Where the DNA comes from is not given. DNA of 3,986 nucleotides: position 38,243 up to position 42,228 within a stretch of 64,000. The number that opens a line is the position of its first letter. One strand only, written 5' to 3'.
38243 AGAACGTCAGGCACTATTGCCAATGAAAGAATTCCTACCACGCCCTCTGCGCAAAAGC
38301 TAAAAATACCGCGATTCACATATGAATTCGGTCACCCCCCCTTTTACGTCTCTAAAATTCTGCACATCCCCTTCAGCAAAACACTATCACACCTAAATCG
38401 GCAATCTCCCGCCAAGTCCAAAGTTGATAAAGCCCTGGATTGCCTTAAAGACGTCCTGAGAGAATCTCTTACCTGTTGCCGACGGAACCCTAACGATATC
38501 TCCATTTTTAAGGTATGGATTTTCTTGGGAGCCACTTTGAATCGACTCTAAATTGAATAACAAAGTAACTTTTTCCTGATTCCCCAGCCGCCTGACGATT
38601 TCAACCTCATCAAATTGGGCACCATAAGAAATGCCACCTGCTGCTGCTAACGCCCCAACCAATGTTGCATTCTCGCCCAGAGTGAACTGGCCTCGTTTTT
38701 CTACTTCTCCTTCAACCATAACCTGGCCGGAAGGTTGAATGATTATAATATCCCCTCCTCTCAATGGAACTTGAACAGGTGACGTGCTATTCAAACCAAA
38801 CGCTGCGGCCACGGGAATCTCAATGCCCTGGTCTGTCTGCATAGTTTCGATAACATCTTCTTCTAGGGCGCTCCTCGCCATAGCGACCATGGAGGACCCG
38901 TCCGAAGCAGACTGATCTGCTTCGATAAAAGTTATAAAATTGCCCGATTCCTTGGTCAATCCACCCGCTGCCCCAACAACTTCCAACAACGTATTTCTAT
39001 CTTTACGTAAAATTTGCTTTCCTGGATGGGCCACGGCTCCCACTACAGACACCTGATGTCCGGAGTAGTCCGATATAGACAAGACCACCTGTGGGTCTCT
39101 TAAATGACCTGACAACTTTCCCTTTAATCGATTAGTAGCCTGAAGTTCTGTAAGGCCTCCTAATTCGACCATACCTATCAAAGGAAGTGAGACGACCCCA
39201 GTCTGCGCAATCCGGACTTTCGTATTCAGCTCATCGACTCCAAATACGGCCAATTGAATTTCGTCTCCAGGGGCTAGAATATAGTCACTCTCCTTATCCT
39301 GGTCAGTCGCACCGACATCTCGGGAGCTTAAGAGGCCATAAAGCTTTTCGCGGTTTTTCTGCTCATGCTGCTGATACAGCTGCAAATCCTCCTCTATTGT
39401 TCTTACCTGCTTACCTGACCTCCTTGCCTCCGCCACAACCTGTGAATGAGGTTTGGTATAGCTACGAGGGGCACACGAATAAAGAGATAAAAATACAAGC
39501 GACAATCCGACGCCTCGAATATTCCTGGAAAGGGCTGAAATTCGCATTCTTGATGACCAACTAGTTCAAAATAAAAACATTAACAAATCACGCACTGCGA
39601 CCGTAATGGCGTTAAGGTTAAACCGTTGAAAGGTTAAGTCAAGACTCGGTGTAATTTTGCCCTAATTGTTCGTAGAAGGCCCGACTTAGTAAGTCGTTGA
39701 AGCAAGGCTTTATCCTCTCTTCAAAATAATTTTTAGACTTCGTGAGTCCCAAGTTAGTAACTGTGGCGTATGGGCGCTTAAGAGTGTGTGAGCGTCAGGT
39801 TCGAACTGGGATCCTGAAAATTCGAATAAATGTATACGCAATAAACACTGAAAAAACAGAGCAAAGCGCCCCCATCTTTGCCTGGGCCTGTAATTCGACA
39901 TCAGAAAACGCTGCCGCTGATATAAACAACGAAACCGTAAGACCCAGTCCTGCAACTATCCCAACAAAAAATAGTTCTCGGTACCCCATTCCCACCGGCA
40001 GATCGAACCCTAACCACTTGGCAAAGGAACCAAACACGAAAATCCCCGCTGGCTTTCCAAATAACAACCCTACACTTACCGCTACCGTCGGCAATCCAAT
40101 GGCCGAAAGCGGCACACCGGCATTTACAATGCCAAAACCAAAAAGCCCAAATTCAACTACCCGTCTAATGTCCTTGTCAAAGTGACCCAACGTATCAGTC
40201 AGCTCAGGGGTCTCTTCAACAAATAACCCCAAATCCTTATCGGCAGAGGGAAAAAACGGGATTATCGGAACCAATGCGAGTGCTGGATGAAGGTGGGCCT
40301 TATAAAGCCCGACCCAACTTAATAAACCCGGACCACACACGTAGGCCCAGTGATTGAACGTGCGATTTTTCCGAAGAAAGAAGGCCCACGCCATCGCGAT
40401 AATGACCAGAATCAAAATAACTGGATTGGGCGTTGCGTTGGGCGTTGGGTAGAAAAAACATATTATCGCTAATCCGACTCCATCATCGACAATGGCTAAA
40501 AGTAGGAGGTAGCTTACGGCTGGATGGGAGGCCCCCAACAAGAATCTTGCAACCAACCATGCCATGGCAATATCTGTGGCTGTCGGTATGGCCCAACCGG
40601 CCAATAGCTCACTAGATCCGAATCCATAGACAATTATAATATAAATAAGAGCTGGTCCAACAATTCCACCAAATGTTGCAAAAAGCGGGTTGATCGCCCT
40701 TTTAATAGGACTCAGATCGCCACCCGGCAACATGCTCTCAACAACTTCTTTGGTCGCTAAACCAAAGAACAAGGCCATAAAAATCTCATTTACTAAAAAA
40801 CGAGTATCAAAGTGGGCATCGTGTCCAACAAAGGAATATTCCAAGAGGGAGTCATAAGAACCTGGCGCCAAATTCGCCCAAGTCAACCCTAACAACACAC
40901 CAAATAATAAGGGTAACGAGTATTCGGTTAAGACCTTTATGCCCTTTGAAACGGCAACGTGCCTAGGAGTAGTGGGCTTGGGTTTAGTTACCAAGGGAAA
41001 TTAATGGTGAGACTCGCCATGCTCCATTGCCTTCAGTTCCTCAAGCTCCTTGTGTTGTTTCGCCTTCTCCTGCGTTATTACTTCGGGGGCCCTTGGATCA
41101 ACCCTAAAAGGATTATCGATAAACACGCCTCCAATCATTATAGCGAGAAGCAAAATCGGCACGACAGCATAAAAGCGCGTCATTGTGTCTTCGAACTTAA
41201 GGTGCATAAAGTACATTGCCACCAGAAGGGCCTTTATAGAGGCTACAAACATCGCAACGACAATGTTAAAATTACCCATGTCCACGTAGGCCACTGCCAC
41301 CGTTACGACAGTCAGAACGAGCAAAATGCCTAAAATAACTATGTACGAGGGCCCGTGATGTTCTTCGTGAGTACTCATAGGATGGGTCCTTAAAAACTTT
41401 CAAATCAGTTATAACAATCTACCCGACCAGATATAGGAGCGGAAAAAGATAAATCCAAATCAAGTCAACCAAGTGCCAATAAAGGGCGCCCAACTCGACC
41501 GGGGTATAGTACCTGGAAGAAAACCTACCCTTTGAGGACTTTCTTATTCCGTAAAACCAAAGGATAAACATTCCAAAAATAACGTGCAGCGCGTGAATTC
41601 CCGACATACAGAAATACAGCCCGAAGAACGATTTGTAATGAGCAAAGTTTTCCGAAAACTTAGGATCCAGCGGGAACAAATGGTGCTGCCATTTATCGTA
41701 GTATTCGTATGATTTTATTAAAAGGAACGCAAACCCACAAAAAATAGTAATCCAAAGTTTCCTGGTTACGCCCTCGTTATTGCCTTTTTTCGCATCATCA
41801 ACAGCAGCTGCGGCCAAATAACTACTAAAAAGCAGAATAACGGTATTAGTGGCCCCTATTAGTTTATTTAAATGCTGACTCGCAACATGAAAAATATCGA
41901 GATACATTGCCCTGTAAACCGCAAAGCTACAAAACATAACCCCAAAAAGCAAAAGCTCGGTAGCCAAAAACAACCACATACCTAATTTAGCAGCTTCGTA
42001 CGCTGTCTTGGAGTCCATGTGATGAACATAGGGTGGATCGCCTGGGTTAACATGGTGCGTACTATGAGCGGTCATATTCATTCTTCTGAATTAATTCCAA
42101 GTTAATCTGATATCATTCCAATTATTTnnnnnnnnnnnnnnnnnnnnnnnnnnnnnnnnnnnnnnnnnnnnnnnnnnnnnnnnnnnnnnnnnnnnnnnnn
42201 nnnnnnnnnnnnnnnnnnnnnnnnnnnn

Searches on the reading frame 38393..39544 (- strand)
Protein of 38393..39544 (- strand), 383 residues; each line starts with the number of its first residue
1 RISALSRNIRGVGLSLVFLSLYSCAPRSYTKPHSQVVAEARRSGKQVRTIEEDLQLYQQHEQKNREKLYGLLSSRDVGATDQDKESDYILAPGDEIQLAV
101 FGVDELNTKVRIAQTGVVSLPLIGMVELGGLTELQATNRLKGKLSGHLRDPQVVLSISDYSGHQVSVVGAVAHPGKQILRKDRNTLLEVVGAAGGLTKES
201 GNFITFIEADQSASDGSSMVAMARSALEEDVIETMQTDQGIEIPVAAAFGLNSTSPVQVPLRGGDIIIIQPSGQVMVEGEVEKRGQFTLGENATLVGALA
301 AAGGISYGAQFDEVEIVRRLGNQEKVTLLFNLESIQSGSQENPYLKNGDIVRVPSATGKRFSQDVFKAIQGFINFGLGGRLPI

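Call 34: search_protein_families(library=pfam, proteins=[window:38393-39544:-], max_evalue=0.00001)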
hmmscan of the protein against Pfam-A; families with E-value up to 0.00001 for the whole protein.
window:38393-39544:- (383 aa): 3 families
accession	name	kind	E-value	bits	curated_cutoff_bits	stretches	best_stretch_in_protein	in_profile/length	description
PF02563.21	Poly_export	-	3.4e-18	66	28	1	84-157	3-76/77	Polysaccharide biosynthesis/export protein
PF22461.2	SLBB_2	-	4.8e-14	52.7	27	1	274-353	2-79/79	SLBB domain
PF10531.15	SLBB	-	6.8e-10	39.1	27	0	275-321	2-47/55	SLBB domain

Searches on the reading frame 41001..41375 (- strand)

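Call 34: search_protein_families(library=pfam, proteins=[window:41001-41375:-], max_evalue=0.00001)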
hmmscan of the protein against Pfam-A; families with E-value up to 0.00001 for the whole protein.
window:41001-41375:- (124 aa): 1 family
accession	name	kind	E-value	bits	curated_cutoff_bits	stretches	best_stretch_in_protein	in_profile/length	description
PF03626.19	COX4_pro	-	9.7e-15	55.2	28.9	1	13-81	2-71/72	Prokaryotic Cytochrome C oxidase subunit IV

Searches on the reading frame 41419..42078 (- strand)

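Call 34: search_protein_families(library=pfam, proteins=[window:41419-42078:-], max_evalue=0.00001)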
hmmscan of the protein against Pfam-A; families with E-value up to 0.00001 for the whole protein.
window:41419-42078:- (219 aa): 1 family
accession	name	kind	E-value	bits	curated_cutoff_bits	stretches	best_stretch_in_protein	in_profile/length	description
PF00510.24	COX3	-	3.3e-14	53.8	23.8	1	26-217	72-255/258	Cytochrome c oxidase subunit III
